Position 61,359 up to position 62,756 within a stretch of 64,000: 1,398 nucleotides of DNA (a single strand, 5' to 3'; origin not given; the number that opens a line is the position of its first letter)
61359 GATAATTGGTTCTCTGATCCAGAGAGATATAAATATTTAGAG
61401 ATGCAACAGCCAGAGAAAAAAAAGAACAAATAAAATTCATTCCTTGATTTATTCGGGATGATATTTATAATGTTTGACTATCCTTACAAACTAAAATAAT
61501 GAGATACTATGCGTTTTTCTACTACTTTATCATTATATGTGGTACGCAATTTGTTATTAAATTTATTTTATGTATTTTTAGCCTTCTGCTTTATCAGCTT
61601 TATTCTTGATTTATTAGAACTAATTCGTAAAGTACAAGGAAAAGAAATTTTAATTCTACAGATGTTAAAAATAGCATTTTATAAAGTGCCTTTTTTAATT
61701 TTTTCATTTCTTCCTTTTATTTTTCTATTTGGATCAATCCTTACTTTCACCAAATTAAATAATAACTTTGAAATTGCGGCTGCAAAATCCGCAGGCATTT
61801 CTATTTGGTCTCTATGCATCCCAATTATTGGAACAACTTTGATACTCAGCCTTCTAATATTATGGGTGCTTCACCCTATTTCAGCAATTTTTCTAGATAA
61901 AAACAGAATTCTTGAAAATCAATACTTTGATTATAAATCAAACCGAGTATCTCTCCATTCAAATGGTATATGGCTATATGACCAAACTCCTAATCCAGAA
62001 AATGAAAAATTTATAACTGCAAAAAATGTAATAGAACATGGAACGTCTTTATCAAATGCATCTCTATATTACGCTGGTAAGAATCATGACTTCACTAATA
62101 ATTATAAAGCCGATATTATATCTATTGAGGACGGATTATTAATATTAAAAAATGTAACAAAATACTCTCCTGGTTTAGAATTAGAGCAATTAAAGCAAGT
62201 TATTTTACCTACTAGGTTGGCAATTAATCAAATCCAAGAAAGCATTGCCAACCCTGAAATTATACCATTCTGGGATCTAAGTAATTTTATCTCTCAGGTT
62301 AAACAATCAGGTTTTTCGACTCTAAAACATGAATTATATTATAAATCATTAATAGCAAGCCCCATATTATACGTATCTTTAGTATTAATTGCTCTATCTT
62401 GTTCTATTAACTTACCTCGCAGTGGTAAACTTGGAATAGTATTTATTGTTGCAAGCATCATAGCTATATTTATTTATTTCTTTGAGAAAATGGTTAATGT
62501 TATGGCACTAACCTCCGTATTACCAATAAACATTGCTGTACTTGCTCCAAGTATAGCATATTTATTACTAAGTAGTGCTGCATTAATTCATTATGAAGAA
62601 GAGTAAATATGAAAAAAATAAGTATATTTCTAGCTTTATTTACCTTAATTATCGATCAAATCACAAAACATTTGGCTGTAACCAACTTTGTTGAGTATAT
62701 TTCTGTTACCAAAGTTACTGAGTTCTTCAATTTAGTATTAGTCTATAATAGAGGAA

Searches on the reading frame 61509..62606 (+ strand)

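Call 74: search_protein_families(library=pfam, proteins=[window:61509-62606:+], max_evalue=0.00001)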
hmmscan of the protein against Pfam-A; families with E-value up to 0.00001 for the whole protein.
window:61509-62606:+ (365 aa): 1 family
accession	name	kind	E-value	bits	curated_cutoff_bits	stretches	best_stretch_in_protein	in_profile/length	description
PF03739.19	LptF_LptG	-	9.8e-50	170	27.9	1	10-359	2-351/353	Lipopolysaccharide export system permease LptF/LptG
